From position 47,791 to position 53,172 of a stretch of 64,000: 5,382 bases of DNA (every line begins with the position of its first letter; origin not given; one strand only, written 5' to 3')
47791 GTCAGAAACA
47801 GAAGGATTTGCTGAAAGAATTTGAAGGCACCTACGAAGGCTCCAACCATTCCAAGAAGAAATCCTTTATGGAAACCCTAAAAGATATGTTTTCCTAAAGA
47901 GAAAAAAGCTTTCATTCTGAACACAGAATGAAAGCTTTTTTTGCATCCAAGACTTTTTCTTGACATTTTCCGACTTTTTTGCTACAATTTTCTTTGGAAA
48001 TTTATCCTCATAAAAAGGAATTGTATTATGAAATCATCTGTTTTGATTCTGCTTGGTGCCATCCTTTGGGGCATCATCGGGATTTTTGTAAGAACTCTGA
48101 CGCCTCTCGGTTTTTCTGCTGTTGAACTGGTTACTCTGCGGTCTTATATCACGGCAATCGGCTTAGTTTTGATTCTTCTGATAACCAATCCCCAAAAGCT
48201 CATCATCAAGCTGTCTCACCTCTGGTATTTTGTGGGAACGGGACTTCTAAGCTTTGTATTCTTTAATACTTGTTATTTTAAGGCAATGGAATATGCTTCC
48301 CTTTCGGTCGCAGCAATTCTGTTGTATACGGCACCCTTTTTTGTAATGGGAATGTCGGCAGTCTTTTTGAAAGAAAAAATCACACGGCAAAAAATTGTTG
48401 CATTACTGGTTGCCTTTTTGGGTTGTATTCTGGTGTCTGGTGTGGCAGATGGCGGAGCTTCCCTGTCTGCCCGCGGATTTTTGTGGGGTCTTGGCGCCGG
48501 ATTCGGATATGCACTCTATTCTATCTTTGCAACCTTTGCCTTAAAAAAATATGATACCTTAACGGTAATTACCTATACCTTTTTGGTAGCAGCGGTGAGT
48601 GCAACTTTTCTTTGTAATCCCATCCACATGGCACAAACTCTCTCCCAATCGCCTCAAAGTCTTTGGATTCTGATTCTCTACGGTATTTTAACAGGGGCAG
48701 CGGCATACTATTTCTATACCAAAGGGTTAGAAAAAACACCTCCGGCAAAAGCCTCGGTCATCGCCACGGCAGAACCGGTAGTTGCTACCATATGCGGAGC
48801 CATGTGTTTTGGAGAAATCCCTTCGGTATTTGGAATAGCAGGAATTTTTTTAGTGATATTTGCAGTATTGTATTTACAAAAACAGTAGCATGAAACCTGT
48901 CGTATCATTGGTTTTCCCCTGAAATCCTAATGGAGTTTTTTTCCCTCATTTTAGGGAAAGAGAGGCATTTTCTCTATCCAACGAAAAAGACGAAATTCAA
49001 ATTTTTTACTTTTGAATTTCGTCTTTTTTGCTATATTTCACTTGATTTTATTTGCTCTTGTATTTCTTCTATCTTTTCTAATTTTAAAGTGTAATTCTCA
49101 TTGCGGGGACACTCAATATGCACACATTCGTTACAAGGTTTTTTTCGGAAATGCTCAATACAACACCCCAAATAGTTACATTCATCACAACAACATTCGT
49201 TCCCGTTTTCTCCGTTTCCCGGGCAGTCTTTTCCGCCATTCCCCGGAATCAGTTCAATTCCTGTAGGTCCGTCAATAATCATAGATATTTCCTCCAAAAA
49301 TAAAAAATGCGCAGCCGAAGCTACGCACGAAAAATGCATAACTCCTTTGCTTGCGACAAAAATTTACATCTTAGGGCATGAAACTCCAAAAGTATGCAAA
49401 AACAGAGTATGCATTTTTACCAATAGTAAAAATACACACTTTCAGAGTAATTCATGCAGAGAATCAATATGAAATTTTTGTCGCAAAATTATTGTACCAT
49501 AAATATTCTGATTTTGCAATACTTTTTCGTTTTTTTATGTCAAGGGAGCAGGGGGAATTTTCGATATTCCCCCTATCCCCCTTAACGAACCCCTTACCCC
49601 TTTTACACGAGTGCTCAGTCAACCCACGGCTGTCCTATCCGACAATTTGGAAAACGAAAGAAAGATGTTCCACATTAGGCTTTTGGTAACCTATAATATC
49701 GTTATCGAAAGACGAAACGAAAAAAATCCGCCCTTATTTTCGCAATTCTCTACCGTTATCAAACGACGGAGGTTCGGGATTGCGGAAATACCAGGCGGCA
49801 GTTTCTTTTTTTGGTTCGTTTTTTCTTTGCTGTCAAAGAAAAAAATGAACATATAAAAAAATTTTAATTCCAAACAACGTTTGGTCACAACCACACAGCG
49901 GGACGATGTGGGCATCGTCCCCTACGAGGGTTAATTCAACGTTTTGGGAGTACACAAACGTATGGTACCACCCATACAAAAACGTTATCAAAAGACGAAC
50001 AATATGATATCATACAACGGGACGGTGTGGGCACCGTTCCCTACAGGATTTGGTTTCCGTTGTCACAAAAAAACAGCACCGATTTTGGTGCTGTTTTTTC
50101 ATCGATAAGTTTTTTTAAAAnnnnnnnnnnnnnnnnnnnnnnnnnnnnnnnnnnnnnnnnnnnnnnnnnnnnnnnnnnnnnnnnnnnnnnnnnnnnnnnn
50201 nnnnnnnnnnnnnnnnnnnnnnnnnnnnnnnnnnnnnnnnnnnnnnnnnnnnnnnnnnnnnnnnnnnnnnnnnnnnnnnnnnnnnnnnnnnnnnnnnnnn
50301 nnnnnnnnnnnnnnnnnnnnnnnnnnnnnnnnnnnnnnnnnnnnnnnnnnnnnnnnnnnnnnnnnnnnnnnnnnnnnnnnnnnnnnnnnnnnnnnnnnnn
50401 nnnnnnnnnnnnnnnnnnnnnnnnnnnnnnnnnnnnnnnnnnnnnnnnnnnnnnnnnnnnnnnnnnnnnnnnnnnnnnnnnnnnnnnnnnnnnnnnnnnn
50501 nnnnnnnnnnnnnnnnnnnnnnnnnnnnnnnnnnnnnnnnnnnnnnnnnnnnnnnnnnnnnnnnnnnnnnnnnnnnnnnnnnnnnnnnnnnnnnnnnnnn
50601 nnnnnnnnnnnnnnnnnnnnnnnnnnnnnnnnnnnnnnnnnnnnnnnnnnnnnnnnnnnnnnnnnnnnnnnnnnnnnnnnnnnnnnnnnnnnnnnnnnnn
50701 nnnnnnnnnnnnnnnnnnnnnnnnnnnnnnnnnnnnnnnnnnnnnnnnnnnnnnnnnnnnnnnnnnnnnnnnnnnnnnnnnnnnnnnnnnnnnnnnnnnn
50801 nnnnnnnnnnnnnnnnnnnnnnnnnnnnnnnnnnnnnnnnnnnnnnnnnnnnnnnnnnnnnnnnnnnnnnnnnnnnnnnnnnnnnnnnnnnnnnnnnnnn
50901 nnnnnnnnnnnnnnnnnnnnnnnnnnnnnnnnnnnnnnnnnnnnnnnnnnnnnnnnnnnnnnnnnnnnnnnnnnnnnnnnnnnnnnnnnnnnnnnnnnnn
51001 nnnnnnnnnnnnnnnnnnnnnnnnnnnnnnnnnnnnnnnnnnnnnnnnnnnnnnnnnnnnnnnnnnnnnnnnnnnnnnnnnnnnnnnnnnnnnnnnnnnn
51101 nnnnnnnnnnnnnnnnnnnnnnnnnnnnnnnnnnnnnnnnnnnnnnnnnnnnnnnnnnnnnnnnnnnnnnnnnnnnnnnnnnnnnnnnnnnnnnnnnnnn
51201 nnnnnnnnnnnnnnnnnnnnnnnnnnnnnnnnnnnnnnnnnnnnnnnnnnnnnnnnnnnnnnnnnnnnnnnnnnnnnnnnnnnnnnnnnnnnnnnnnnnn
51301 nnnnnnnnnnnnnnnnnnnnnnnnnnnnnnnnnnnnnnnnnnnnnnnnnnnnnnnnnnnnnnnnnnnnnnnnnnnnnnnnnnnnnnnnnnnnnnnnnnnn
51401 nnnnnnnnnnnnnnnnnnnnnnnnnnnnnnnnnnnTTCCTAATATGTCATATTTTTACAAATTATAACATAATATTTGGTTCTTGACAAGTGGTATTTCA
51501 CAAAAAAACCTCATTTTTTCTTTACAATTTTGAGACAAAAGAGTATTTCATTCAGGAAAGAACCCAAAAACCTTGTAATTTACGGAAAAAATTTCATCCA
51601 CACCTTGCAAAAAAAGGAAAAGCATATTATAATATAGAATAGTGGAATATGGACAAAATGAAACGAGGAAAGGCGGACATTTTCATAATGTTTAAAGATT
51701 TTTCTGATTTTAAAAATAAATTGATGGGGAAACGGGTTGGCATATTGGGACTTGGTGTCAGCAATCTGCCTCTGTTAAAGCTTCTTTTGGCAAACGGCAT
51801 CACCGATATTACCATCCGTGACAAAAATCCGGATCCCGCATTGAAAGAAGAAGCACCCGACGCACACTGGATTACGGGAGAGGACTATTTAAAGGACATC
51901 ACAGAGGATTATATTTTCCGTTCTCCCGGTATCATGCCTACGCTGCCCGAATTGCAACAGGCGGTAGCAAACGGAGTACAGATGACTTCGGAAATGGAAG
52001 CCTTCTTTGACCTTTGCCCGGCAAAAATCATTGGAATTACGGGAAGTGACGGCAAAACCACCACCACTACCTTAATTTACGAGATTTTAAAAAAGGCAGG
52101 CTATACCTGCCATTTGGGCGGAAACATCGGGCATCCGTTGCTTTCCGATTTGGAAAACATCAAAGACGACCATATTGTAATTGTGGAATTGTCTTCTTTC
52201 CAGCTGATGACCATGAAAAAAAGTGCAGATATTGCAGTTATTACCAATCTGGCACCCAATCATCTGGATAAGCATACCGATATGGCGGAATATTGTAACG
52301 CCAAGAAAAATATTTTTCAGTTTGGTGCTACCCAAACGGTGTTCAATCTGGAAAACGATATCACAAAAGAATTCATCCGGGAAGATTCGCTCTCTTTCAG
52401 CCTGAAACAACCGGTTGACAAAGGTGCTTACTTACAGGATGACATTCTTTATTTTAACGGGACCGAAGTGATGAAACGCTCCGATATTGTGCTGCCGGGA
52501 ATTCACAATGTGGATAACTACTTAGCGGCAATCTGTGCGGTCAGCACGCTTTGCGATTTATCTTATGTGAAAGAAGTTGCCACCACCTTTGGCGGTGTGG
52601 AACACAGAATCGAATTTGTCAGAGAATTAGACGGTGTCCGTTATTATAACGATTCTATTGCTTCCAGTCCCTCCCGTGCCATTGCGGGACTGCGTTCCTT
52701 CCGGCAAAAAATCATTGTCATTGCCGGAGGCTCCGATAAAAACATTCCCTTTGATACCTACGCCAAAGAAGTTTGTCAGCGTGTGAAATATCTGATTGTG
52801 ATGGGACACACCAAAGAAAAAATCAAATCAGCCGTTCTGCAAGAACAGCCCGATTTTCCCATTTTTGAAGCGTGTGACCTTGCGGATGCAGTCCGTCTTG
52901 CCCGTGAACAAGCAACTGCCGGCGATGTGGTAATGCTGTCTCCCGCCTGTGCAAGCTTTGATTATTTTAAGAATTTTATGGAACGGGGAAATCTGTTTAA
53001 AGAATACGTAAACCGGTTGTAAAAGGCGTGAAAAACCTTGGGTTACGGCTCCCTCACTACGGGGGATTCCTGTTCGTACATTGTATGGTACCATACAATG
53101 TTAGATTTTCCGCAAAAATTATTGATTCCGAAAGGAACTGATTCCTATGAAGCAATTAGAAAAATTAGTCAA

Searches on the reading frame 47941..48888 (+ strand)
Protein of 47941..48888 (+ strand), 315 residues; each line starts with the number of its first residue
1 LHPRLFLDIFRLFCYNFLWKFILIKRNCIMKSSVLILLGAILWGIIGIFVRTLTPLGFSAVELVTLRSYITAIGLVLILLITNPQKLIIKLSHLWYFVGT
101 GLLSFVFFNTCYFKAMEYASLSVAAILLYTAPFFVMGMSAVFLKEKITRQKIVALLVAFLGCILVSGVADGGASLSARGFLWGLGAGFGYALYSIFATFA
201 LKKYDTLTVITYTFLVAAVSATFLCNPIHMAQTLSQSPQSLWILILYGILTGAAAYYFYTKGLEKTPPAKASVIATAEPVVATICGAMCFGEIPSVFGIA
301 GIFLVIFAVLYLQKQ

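Call 70: search_protein_families(library=pfam, proteins=[window:47941-48888:+], max_evalue=0.00001)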
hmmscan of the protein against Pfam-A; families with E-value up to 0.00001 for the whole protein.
window:47941-48888:+ (315 aa): 1 family
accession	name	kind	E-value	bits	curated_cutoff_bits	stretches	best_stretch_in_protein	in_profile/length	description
PF00892.27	EamA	-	2.2e-44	151.4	28.2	2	33-166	4-134/135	EamA-like transporter family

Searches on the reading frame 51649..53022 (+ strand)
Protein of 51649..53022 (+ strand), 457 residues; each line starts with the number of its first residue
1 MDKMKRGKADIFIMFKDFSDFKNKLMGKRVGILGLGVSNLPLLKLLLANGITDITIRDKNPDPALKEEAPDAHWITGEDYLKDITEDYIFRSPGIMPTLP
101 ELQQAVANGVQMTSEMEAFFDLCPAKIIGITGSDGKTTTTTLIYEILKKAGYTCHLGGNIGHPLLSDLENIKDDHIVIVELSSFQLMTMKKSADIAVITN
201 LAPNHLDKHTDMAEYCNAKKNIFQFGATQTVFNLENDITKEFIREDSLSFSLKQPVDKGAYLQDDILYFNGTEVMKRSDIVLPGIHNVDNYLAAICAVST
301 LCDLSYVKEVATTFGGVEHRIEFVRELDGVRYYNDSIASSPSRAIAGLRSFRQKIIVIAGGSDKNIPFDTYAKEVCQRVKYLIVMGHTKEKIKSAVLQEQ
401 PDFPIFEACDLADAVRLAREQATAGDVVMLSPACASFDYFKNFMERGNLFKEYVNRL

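Call 77: search_protein_families(library=pfam, proteins=[window:51649-53022:+], max_evalue=0.00001)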
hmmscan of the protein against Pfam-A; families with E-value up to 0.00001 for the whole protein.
window:51649-53022:+ (457 aa): 3 families
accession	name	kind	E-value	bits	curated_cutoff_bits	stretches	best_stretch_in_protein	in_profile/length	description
PF08245.18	Mur_ligase_M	-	2.1e-27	96.8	24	1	130-298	1-200/200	Mur ligase middle domain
PF02875.26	Mur_ligase_C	-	8.6e-13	49.7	28.4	1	319-434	1-127/127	Mur ligase, glutamate ligase domain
PF21799.2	MurD-like_N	-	8.4e-07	29.6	27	1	29-112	2-86/88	Mur ligase MurD-like, N-terminal domain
